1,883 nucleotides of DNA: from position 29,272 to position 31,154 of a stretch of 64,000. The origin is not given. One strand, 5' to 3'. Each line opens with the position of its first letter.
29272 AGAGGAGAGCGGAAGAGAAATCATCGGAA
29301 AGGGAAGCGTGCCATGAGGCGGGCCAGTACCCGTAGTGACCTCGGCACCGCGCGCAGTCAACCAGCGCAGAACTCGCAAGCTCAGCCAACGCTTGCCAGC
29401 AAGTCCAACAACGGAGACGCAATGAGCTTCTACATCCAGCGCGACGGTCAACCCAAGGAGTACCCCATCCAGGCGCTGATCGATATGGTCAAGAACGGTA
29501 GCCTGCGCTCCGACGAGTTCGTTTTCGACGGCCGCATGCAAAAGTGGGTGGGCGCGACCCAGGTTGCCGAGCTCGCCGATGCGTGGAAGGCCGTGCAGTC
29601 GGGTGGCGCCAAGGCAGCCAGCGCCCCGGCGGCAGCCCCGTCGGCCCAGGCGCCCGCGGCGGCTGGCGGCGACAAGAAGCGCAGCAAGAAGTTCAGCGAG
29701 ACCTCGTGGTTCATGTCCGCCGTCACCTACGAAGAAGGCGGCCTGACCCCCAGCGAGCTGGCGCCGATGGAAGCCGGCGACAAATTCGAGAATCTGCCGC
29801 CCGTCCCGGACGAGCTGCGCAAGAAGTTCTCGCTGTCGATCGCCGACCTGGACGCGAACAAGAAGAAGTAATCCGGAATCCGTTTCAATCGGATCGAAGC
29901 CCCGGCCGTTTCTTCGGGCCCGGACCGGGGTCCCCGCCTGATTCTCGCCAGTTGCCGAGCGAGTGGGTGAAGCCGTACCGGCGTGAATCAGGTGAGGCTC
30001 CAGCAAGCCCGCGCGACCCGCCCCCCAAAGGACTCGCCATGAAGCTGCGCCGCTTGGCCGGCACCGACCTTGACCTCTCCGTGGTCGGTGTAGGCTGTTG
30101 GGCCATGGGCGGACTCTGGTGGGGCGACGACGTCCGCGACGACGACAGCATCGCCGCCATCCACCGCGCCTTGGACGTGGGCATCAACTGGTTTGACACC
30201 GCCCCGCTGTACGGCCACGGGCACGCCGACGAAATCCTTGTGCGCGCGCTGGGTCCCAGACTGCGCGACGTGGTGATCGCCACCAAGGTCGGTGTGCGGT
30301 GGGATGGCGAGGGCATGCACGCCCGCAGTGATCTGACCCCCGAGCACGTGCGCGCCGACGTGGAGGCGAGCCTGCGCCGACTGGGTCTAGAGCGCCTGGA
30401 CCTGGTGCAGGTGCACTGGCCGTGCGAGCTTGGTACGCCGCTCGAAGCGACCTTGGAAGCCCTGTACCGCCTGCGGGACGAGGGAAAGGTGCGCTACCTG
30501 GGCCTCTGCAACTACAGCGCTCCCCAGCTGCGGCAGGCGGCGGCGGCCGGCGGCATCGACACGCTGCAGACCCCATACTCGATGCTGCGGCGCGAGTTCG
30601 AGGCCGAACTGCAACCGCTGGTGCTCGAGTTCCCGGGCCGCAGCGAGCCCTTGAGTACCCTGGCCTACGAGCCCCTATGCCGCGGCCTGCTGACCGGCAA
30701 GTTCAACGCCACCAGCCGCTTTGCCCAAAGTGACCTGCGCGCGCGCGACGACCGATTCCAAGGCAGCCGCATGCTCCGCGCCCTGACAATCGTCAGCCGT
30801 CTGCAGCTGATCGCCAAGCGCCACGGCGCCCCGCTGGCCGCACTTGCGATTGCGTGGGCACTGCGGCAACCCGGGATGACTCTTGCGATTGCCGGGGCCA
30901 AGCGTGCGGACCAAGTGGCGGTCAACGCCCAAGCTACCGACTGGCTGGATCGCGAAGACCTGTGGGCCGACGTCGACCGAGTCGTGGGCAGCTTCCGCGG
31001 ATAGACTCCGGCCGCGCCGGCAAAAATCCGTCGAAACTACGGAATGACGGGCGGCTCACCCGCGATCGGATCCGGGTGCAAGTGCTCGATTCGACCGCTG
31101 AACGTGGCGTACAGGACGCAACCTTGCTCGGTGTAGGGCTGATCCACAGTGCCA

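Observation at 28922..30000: Two diverged copies of a ~135-nt structured element bracket the DUF4339 gene and sit 5' of + strand genes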

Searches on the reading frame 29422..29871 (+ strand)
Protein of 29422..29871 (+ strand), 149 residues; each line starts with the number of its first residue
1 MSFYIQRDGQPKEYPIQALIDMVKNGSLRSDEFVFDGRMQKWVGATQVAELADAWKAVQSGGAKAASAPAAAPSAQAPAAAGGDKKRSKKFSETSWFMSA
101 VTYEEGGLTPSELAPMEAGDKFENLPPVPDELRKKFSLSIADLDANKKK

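Call 14: find_encoding_contigs(protein=window:29422-29871:+, flank=10000, max_places=10)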
Protein window:29422-29871:+ (149 aa): 1 contig read that carries it; 1 place shown.
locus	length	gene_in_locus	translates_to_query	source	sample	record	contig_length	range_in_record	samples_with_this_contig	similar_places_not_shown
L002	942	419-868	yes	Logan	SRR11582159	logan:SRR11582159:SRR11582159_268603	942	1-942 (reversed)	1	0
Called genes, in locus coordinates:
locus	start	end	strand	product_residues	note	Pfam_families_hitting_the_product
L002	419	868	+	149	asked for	-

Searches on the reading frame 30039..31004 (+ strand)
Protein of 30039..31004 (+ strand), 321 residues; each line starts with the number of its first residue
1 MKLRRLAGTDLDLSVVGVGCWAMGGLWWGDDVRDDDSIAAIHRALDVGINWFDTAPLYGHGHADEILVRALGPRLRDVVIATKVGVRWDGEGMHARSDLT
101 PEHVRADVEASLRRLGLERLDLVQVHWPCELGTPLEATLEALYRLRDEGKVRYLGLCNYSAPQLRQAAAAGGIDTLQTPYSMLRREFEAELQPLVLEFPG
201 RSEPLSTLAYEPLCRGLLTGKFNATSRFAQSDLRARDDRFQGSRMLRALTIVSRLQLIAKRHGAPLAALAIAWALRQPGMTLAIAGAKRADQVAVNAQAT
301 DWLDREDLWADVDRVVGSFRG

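Call 11: search_protein_families(library=pfam, proteins=[window:30039-31004:+], max_evalue=0.01)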
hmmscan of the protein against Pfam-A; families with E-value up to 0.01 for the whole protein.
window:30039-31004:+ (321 aa): 1 family
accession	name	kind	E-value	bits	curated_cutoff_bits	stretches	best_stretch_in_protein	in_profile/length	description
PF00248.27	Aldo_ket_red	-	4.2e-57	193.9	24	1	16-303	2-277/291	Aldo/keto reductase family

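Call 12: find_encoding_contigs(protein=window:30039-31004:+, flank=10000, max_places=10)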
Protein window:30039-31004:+ (321 aa): 1 contig read that carries it; 1 place shown.
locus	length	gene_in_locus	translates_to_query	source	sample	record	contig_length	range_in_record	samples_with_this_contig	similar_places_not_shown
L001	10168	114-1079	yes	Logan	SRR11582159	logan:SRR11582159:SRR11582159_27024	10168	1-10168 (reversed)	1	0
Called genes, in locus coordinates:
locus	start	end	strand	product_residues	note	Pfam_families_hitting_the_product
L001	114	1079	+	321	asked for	PF00248:Aldo_ket_red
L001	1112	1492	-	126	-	PF12973:Cupin_7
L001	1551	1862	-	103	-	-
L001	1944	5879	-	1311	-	PF05567:T4P_PilY1 (weak)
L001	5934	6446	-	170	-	-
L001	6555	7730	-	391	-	-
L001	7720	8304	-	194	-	-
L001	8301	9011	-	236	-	-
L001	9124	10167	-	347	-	?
